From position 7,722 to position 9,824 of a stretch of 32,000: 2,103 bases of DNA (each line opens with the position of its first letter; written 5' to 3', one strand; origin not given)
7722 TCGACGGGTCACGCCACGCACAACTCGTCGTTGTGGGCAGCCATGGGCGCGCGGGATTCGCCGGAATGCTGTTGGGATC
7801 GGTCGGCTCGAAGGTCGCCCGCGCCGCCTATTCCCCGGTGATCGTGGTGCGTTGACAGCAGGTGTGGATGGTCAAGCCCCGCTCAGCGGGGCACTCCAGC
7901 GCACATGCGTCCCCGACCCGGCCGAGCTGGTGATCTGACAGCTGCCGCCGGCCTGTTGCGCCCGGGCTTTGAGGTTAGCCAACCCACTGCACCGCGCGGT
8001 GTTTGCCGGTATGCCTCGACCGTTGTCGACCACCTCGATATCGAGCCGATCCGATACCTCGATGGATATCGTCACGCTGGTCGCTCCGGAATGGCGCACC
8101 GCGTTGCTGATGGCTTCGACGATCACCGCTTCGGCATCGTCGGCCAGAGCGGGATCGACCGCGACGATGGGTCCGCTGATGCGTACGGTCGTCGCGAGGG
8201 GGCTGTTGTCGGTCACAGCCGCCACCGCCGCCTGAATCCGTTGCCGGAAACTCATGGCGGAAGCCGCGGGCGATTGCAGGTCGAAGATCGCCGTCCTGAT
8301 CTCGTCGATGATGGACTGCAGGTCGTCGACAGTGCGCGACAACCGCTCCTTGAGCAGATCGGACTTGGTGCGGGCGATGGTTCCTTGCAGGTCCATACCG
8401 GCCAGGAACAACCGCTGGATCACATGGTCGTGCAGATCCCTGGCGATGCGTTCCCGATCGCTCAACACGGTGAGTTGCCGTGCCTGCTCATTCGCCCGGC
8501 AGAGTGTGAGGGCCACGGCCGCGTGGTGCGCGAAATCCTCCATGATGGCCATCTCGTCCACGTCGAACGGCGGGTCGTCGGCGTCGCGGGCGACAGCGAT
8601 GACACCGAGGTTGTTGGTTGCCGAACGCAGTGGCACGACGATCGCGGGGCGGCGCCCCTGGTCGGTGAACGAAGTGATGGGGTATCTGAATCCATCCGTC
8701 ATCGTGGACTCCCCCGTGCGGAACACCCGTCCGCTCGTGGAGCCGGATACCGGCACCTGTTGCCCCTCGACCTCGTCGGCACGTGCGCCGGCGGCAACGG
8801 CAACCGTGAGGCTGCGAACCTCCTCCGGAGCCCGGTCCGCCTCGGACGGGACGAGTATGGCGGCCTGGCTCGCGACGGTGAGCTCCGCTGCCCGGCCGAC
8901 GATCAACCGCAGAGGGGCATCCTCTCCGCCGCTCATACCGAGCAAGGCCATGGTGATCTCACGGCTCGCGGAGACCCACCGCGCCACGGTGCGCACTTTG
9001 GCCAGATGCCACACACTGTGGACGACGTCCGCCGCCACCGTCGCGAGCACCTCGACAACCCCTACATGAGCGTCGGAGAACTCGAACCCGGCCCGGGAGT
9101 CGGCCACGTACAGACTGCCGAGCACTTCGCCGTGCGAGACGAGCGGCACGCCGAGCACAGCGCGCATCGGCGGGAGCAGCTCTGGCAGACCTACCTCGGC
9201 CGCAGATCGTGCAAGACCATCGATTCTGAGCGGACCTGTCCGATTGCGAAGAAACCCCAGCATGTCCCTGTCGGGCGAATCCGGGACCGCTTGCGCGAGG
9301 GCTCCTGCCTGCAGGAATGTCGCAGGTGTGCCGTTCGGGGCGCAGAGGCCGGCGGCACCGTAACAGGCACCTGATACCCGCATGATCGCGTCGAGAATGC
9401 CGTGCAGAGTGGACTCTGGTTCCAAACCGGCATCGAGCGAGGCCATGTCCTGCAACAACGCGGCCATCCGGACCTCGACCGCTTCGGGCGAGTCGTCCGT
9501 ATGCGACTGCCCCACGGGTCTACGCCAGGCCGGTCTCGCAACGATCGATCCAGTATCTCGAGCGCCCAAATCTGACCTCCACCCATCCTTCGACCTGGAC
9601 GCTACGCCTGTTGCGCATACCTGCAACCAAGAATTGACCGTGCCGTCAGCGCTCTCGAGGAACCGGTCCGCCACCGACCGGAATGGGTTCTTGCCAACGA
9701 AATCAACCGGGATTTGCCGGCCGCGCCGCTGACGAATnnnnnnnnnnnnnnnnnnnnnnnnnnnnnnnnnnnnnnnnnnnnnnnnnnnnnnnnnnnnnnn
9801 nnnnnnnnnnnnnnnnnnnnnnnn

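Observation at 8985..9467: DevS-like sensor kinase lacks the proximal haem-ligand histidine (His149 equivalent is Leu)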

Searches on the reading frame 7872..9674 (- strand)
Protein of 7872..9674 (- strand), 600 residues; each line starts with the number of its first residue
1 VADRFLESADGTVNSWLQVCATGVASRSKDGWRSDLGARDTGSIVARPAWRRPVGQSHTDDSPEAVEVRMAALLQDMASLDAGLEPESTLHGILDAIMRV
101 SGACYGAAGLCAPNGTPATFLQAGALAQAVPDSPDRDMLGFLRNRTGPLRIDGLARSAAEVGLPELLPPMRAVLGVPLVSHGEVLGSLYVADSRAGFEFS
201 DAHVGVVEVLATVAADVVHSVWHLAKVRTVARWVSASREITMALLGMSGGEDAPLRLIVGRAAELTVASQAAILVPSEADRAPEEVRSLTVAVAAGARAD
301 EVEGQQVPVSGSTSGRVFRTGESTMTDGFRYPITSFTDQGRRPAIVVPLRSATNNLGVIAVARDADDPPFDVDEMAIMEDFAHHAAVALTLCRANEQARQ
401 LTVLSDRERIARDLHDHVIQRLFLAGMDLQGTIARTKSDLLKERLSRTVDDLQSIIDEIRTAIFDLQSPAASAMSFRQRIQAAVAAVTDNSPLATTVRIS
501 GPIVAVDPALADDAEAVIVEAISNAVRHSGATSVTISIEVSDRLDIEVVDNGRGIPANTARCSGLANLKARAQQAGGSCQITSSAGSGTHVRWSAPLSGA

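Call 4: search_solved_structures(query=window:7872-9674:-, show_alignments=4, max_evalue=0.001)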
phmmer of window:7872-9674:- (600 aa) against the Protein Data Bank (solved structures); distinct sequences matched with E-value up to 0.001: 16.
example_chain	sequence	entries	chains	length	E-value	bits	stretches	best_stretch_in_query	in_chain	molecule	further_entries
3zxo_A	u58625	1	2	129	2.1e-32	116.1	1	474-598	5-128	REDOX SENSOR HISTIDINE KINASE RESPONSE REGULATOR DEVS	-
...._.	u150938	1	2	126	5.1e-32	114.8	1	476-598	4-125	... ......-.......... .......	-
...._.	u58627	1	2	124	1.9e-24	89.9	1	492-597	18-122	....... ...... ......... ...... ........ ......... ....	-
2vzw_A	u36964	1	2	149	1.5e-12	50.6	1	87-218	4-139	PROBABLE HISTIDINE KINASE RESPONSE REGULATOR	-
2y8h_A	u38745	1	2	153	4.4e-11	45.7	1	86-217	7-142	TWO COMPONENT SENSOR HISTIDINE KINASE DEVS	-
2y79_A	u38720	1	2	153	2.4e-10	43.3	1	87-217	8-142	REDOX SENSOR HISTIDINE KINASE RESPONSE REGULATOR DEVS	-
2w3d_A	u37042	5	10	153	3.8e-10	42.7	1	87-217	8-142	TWO COMPONENT SENSOR HISTIDINE KINASE DEVS (GAF FAMILY PROTEIN)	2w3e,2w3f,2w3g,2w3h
4ynr_A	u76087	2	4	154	4.3e-10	42.5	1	88-217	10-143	Redox sensor histidine kinase response regulator DevS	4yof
2vjw_A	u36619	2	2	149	5.1e-10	42.2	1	255-406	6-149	GAF FAMILY PROTEIN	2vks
4gt8_A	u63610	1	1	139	4.1e-09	39.2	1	509-598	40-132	Sensor protein vraS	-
3gig_A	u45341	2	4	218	3.3e-08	36.3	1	393-587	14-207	Sensor histidine kinase desK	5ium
7ssj_A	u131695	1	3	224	3.7e-08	36.1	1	393-587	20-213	Sensor histidine kinase DesK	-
3gie_A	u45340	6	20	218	4.3e-07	32.6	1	393-587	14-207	Sensor histidine kinase desK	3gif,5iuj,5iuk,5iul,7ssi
3ehh_A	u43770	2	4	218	2.3e-06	30.2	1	393-587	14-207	Sensor kinase (YocF protein)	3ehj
3ehf_A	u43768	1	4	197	6.4e-06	28.7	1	404-587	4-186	Sensor kinase (YocF protein)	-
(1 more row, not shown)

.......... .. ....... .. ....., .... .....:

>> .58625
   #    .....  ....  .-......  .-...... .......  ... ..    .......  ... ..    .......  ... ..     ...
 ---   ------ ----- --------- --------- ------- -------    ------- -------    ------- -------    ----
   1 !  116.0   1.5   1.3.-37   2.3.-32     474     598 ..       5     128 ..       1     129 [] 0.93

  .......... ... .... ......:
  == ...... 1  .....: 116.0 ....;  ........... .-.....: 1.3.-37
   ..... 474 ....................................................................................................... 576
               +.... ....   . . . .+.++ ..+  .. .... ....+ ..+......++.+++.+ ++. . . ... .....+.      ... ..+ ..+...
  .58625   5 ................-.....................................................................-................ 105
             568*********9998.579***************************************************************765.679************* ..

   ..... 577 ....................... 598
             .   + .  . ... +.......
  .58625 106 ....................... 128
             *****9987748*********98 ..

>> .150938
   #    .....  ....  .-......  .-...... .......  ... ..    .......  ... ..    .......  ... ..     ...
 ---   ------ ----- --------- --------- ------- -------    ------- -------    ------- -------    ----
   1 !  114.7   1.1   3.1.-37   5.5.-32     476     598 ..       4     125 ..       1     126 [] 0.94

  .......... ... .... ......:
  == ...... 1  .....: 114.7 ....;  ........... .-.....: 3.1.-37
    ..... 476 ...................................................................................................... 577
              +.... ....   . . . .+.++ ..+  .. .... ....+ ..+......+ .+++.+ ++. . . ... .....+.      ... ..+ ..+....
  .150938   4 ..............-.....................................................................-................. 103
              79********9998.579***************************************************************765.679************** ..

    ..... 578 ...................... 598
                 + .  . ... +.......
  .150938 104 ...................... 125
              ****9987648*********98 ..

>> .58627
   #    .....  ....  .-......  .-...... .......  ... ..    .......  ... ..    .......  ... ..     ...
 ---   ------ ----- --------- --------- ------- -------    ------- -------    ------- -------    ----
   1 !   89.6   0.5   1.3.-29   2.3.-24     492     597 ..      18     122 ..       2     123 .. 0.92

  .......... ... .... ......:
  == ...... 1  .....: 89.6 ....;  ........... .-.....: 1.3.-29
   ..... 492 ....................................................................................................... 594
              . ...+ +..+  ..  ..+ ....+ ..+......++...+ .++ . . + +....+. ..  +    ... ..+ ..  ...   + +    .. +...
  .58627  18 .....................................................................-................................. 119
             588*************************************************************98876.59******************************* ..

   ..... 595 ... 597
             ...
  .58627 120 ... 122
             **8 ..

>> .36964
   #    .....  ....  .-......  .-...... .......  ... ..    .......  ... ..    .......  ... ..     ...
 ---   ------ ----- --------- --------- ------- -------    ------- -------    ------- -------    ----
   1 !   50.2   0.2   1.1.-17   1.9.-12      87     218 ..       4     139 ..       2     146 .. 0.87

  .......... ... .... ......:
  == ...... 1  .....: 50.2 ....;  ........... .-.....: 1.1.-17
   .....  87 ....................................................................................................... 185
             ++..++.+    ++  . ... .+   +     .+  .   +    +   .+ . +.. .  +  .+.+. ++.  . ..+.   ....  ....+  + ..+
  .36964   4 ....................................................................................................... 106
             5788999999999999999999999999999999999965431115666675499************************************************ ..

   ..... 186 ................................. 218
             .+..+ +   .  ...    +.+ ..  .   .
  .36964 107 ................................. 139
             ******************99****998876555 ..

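Call 5: search_protein_families(library=pfam, proteins=[window:7872-9674:-])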
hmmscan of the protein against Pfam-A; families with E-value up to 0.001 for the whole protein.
window:7872-9674:- (600 aa): 6 families
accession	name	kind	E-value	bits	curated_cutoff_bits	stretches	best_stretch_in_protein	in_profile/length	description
PF13185.12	GAF_2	-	5.8e-21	75.6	28.6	2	255-389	8-135/136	GAF domain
PF01590.32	GAF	-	1.9e-18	67.7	22.4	2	255-389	6-133/133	GAF domain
PF02518.31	HATPase_c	-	3.8e-12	47.1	26.4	1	512-597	4-109/111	Histidine kinase-, DNA gyrase B-, and HSP90-like ATPase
PF07730.19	HisKA_3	-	6.6e-11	43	24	1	407-469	2-65/68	Histidine kinase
PF13492.12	GAF_3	-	6.5e-09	36.7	27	1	290-389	33-127/129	GAF domain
PF13581.12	HATPase_c_2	-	0.00034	21.1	27.4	1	505-565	23-89/127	Histidine kinase-like ATPase domain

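Call 6: search_protein_families(library=ncbifam, proteins=[window:7872-9674:-])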
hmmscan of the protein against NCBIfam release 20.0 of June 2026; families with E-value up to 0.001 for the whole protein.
window:7872-9674:- (600 aa): 9 families
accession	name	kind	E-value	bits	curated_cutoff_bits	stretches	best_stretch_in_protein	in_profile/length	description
NF047786.1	his_kin_MadS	equivalog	4.4e-21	75.5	500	1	398-594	221-432/434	MadS family sensor histidine kinase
NF007896.0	PRK10600.1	equivalog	6.1e-19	68.1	578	1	350-592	335-580/598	nitrate/nitrite two-component system sensor histidine kinase NarX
NF052531.1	Strep_LiaS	equivalog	1e-18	67.7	450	1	398-597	124-327/328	envelope stress sensor histidine kinase LiaS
NF052443.1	SensHisKinMctS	equivalog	1e-18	66.9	700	1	405-598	249-449/457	two-component system sensor histidine kinase MctS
NF008184.0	PRK10935.1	equivalog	1.7e-18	66.6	553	1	338-592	300-554/565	nitrate/nitrite two-component system sensor histidine kinase NarQ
NF008649.0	PRK11644.1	equivalog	5.1e-12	45.3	408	1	391-591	286-492/499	signal transduction histidine-protein kinase/phosphatase UhpB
NF047322.1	HK_morpho_MacS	equivalog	1.1e-09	38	300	1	399-594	175-365/367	MacS family sensor histidine kinase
TIGR02916.1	PEP_his_kin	equivalog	0.00012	20.8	300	0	344-558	412-626/679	XrtA/PEP-CTERM system histidine kinase PrsK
TIGR01925.2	spIIAB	equivalog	0.00031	20.7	135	0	482-556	5-85/137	anti-sigma F factor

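Call 7: find_homologous_proteins(query=window:7872-9674:-, max_evalue=1e-20)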
Query window:7872-9674:- (600 aa): 1814 proteins with E <= 1e-20 among 8000 candidates; the best 120 are listed.
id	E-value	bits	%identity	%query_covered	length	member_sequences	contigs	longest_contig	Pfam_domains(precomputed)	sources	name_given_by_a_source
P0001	0.0e+0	1284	100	100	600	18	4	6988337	PF13185.13,PF01590.33,PF07730.20,PF02518.32,PF13492.13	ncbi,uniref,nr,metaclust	ncbi:histidine kinase [Mycolicibacterium smegmatis]|uniref:Two component sensor histidine kinase Dev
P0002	0.0e+0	1012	89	90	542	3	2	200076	PF13185.13,PF01590.33,PF07730.20,PF02518.32,PF13492.13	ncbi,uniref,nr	ncbi:sensor histidine kinase [Mycolicibacterium goodii]|uniref:sensor histidine kinase n=2 Tax=Mycol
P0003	1.5e-242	825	75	90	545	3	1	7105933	PF13185.13,PF01590.33,PF07730.20,PF02518.32,PF13492.13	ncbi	ncbi:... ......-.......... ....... [Mycolicibacterium goodii]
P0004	3.7e-242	823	73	94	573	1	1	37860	PF13185.13,PF01590.33,PF07730.20,PF02518.32,PF13492.13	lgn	-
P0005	4.6e-239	813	99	64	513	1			PF13185.13,PF01590.33,PF07730.20,PF13492.13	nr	nr:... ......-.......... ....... [Mycolicibacterium smegmatis]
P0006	1.1e-226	772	71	94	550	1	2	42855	PF13185.13,PF01590.33,PF07730.20,PF02518.32,PF13492.13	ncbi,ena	-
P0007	2.2e-225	768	70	94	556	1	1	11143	PF13185.13,PF01590.33,PF07730.20,PF02518.32,PF13492.13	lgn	-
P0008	2.4e-176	606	57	88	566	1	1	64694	PF13185.13,PF01590.33,PF07730.20,PF02518.32,PF13492.13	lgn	-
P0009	3.5e-171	589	56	88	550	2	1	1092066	PF13185.13,PF01590.33,PF07730.20,PF02518.32,PF13492.13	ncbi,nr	ncbi:sensor histidine kinase [Mycolicibacterium frederiksbergense]|nr:GAF domain-containing sensor h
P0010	3.3e-158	546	51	91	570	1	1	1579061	PF13185.13,PF01590.33,PF07730.20,PF02518.32,PF13492.13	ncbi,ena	-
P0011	7.4e-158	545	53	88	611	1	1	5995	PF13185.13,PF01590.33,PF07730.20,PF02518.32,PF13492.13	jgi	jgi:signal transduction histidine kinase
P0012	1.5e-157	544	53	88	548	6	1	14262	PF13185.13,PF01590.33,PF07730.20,PF02518.32,PF13492.13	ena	-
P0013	9.0e-157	542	51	94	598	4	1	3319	PF13185.13,PF01590.33,PF07730.20,PF02518.32,PF13492.13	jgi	-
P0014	3.5e-156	540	51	94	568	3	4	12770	PF13185.13,PF01590.33,PF07730.20,PF02518.32,PF13492.13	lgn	-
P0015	1.2e-155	538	51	90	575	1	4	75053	PF13185.13,PF01590.33,PF07730.20,PF02518.32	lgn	-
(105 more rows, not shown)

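Call 13: find_related_loci(query=window:7872-9674:-, collection=genome_contigs, flank=6000)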
Query window:7872-9674:- (600 aa) in genome_contigs; peptide patterns used: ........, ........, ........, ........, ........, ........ (x = any residue, [..] = any of these).
600 stretches matched a pattern (row limit reached: there are more); 570 encode a relative of the query (tblastn E <= 1e-3); the best 80 are kept; 80 distinct loci.
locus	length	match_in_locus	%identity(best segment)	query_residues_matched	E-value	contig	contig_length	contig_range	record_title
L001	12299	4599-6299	50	36-597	1e-158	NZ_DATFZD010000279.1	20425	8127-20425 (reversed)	MAG: Mycobacterium sp. isolate SMAG_U9560 k141_1497615, whole genome shotgun sequence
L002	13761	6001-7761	47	40-600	5e-152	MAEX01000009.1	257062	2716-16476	Mycobacterium sp. D16Q14 sctg_0008_0001, whole genome shotgun sequence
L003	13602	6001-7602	50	69-597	1e-149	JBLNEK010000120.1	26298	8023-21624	MAG: Candidatus Sericytochromatia bacterium isolate MAG75 PRJNA889980_bin14_renamed_119, whole genome shotgun sequence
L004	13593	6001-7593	49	69-597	1e-146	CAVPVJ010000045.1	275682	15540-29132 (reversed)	MAG: uncultured Actinomycetota bacterium isolate MFD00082.bin.1.92 genome assembly, contig: contig_7471, whole genome sh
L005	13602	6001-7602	48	69-598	2e-146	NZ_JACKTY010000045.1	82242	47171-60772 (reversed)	Mycolicibacterium komossense strain DSM 44078 MKOMDSM44078_contig000045, whole genome shotgun sequence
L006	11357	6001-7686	47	40-597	2e-144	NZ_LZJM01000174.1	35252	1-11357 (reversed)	Mycobacterium sp. E342 contig_255, whole genome shotgun sequence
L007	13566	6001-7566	50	76-599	2e-144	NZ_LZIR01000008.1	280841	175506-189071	Mycobacterium sp. 852002-51057_SCH5723018 contig_105, whole genome shotgun sequence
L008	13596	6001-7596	48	69-597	2e-143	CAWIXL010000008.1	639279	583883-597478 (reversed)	MAG: uncultured Actinomycetota bacterium isolate MFD05705.bin.1.141 genome assembly, contig: contig_33651, whole genome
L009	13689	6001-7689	47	40-597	1e-143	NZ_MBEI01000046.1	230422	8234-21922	Mycobacterium colombiense strain NS-7390 contig_50, whole genome shotgun sequence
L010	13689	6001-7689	46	40-597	7e-143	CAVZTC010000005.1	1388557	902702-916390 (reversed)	MAG: uncultured Actinomycetota bacterium isolate MFD09495.bin.2.19 genome assembly, contig: contig_2084, whole genome sh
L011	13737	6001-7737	47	33-599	6e-142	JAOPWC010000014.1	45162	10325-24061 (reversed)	MAG: Mycobacterium sp. isolate RYN_164 scaffold_687246, whole genome shotgun sequence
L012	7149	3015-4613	48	69-597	2e-141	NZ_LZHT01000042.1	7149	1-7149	Mycobacterium sp. 852002-10029_SCH5224772 contig_14, whole genome shotgun sequence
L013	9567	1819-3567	45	20-597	5e-141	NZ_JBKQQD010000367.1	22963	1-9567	MAG: Mycobacterium sp. isolate MGr1A1B1C__bin_69 MGr1A1B1C_000000180685, whole genome shotgun sequence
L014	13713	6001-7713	45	32-597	7e-141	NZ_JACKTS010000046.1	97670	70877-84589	Mycobacterium angelicum strain DSM 45057 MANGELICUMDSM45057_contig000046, whole genome shotgun sequence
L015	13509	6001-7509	49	99-597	3e-140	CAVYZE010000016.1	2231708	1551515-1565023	MAG: uncultured Actinomycetota bacterium isolate MFD02248.bin.1.166 genome assembly, contig: contig_6935, whole genome s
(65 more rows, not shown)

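Call 14: find_encoding_contigs(protein=P0002, flank=8000, max_places=2)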
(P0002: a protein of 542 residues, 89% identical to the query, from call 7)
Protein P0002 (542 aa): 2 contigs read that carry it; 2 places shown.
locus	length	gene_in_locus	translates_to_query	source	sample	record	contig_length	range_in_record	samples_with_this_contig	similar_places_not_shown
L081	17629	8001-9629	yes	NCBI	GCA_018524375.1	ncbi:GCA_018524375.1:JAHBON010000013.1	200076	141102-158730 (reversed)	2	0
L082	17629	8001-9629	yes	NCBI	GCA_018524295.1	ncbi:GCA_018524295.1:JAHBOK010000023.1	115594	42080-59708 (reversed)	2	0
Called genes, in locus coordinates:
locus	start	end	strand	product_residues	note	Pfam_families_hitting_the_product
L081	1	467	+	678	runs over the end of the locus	PF00156:Pribosyltran, PF05139:Erythro_esteras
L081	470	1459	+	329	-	PF00294:PfkB, PF08543:Phos_pyr_kin (weak)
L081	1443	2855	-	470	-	PF03007:WS_DGAT_cat, PF06974:WS_DGAT_C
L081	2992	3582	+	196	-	PF27099:Rv1733c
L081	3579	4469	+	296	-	PF00582:Usp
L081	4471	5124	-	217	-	PF00072:Response_reg, PF00196:GerE, PF08281:Sigma70_r4_2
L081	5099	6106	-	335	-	PF00881:Nitroreductase (faint)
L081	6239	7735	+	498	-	PF13238:AAA_18 (faint), PF06414:Zeta_toxin, PF13671:AAA_33, PF13207:AAA_17 (weak)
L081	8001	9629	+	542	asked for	PF01590:GAF, PF13185:GAF_2, PF01590:GAF, PF13185:GAF_2, PF13492:GAF_3, PF07730:HisKA_3, PF02518:HATPase_c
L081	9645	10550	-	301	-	PF00582:Usp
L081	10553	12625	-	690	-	PF00501:AMP-binding, PF13193:AMP-binding_C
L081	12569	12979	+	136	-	-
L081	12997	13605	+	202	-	-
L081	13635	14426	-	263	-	PF00582:Usp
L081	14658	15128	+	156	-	-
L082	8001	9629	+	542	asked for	PF01590:GAF, PF13185:GAF_2, PF01590:GAF, PF13185:GAF_2, PF13492:GAF_3, PF07730:HisKA_3, PF02518:HATPase_c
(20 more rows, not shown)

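Call 15: find_encoding_contigs(protein=P0003, flank=8000, max_places=2)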
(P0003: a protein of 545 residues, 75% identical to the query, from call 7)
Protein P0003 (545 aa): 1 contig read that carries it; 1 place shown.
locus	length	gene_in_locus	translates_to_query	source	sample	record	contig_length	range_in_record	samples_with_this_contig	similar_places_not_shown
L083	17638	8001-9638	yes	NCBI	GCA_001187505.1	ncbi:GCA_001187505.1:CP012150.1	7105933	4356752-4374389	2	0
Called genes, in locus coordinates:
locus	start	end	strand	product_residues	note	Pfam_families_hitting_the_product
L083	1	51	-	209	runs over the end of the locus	PF00440:TetR_N, PF16859:TetR_C_11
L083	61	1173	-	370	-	PF01266:DAO (faint), PF01494:FAD_binding_3, PF07992:Pyr_redox_2 (faint), PF13450:NAD_binding_8 (faint)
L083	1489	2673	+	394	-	PF01070:FMN_dh, PF00478:IMPDH (weak)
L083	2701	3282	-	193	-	PF00440:TetR_N, PF21597:TetR_C_43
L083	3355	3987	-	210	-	PF00440:TetR_N (weak)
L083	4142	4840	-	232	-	PF00392:GntR, PF13412:HTH_24 (faint), PF07729:FCD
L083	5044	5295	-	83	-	-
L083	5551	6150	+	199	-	PF27099:Rv1733c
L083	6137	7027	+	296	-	PF00582:Usp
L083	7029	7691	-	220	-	PF00072:Response_reg, PF00196:GerE, PF08281:Sigma70_r4_2 (weak)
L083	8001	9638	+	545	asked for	PF01590:GAF, PF13185:GAF_2, PF01590:GAF, PF13185:GAF_2, PF13492:GAF_3 (weak), PF07730:HisKA_3, PF02518:HATPase_c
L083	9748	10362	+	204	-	PF02525:Flavodoxin_2, PF03358:FMN_red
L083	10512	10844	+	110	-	-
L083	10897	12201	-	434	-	PF03600:CitMHS, PF07158:MatC_N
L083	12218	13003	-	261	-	PF17645:Amdase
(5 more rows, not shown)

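Call 16: find_encoding_contigs(protein=P0004, flank=8000, max_places=2)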
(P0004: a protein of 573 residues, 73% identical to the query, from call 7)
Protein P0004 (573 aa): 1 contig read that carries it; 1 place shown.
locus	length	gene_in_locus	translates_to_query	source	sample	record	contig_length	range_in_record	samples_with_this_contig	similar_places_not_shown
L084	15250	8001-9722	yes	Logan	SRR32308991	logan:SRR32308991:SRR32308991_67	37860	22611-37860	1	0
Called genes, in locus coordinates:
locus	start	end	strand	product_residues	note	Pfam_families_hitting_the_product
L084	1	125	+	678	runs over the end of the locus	PF00156:Pribosyltran, PF05139:Erythro_esteras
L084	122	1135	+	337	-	PF00294:PfkB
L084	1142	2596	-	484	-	PF03007:WS_DGAT_cat, PF06974:WS_DGAT_C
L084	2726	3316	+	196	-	PF27099:Rv1733c (weak)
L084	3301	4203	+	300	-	PF00582:Usp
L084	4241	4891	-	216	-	PF00072:Response_reg, PF00196:GerE, PF08281:Sigma70_r4_2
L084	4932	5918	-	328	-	PF00881:Nitroreductase (faint)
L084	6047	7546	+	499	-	PF06414:Zeta_toxin, PF13238:AAA_18 (weak), PF13671:AAA_33, PF13207:AAA_17 (weak)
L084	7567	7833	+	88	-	PF08940:DUF1918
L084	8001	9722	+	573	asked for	PF01590:GAF, PF13185:GAF_2, PF01590:GAF, PF13185:GAF_2, PF13492:GAF_3 (weak), PF07730:HisKA_3, PF02518:HATPase_c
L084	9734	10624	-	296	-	PF00582:Usp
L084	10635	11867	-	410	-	PF00501:AMP-binding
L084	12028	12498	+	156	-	-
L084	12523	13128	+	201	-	-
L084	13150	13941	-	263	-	PF00582:Usp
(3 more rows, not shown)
